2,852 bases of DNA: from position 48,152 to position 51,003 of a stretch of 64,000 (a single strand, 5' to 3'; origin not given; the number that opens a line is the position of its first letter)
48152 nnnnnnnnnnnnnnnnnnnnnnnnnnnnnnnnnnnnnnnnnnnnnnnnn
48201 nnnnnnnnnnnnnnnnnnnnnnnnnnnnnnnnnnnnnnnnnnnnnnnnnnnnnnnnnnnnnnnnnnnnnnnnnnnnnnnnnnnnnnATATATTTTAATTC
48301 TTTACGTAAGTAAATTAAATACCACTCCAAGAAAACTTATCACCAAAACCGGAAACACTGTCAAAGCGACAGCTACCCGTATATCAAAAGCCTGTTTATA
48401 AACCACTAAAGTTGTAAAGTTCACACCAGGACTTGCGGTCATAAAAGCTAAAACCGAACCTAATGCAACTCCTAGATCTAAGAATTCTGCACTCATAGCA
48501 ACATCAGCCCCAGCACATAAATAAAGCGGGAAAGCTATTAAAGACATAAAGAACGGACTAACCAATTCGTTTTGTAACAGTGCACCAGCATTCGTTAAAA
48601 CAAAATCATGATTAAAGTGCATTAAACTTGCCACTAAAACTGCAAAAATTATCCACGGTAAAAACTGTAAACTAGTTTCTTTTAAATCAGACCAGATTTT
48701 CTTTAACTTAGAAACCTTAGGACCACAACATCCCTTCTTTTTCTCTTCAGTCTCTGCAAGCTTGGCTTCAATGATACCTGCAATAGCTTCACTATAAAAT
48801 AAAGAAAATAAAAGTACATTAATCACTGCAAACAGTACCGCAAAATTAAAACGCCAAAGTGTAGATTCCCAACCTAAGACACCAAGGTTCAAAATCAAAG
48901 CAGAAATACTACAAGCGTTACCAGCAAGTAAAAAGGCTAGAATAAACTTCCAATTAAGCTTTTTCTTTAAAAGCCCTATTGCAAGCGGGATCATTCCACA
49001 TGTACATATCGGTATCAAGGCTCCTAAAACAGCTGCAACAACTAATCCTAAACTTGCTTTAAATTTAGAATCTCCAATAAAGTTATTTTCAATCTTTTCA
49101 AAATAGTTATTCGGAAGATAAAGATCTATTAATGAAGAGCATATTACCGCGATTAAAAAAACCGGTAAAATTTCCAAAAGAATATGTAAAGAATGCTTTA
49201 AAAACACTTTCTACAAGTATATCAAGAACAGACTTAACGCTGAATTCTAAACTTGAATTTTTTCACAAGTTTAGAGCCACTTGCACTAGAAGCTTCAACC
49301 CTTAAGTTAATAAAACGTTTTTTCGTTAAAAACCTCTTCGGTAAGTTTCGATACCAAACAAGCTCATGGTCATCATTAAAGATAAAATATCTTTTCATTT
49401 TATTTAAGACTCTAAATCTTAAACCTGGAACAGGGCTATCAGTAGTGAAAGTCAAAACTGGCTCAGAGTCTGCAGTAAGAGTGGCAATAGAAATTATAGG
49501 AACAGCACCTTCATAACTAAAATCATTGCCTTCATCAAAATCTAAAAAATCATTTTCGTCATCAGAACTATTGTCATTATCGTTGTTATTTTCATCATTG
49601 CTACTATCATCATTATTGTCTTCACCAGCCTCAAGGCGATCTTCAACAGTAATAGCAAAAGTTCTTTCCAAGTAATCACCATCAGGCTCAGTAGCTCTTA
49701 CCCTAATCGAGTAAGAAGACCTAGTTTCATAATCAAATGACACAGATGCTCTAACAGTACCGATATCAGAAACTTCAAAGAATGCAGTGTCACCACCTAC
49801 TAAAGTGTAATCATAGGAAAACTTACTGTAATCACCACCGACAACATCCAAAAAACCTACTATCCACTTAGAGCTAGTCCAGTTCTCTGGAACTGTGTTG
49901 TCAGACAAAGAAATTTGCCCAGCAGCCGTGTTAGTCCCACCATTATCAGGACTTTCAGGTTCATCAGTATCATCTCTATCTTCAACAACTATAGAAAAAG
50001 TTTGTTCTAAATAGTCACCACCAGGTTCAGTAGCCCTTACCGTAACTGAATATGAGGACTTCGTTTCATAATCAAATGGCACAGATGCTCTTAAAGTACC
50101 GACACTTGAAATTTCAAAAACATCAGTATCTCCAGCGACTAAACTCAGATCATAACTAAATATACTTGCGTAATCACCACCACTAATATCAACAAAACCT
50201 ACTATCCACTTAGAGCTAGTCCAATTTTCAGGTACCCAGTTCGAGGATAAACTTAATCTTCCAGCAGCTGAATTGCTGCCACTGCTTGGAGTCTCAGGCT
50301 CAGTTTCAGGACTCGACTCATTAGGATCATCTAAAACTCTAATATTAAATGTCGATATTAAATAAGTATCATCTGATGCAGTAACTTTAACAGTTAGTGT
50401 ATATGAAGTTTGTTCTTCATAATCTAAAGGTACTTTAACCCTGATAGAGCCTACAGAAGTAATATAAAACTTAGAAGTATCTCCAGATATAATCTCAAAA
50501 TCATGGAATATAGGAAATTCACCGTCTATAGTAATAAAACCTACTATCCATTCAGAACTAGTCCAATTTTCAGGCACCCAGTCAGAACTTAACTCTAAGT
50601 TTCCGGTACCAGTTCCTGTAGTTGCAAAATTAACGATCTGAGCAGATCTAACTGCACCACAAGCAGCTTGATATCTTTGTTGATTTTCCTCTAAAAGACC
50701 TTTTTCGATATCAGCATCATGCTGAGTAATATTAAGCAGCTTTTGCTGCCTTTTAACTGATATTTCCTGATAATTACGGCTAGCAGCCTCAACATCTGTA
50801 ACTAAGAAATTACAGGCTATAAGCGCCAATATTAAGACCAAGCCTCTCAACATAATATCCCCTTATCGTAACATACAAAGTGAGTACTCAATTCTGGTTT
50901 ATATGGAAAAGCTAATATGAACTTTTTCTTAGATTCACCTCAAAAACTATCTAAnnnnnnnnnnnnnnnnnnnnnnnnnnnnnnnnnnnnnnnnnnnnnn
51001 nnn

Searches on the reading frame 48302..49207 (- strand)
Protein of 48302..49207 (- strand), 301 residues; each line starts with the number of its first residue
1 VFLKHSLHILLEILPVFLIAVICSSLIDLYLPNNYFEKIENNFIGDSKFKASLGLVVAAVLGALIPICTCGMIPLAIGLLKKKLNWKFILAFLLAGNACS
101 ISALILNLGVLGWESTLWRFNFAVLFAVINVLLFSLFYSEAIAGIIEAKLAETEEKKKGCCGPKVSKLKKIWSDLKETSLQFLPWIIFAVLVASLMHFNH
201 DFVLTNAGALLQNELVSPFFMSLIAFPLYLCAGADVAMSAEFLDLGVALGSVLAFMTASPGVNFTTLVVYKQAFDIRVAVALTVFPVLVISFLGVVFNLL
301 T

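Call 3: search_protein_families(library=pfam, proteins=[window:48302-49207:-], max_evalue=0.01)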
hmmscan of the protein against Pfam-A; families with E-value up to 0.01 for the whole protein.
window:48302-49207:- (301 aa): 1 family
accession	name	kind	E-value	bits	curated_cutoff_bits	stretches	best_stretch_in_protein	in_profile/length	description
PF03773.19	ArsP_1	-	4.2e-38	131.6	32.3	1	6-298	9-293/294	Predicted permease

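Call 4: search_protein_families(library=ncbifam, proteins=[window:48302-49207:-], max_evalue=0.01)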
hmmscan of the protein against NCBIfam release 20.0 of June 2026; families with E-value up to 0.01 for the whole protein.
window:48302-49207:- (301 aa): 2 families
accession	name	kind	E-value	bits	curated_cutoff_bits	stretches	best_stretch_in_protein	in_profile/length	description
NF033936.1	CuZnOut_SO0444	equivalog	1.5e-24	86.8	300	1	7-299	2-311/351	SO_0444 family Cu/Zn efflux transporter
NF040736.1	efflux_SaoE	equivalog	9.4e-15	54.7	325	1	37-298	39-295/352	efflux transporter SaoE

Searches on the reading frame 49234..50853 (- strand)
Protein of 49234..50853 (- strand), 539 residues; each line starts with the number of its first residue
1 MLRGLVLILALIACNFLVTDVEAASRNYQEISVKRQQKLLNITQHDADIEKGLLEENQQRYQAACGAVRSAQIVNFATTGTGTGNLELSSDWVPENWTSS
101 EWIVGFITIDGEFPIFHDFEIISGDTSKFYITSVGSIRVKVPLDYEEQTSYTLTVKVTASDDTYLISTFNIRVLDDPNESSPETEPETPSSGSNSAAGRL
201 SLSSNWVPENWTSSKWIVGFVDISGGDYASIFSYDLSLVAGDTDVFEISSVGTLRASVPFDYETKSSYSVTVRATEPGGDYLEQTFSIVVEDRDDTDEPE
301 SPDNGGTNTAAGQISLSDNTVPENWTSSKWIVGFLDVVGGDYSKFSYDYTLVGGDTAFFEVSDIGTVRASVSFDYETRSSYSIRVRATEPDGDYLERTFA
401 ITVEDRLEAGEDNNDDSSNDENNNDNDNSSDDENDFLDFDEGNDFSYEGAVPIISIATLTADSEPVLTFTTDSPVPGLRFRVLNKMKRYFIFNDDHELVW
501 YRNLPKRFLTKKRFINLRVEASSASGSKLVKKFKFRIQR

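Call 3: search_protein_families(library=pfam, proteins=[window:49234-50853:-], max_evalue=0.01)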
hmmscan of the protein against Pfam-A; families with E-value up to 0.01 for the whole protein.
window:49234-50853:- (539 aa): 1 family
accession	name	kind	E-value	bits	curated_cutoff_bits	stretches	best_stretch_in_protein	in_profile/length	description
PF00028.23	Cadherin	-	1.2e-16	61.4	28.8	2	120-164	34-81/93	Cadherin domain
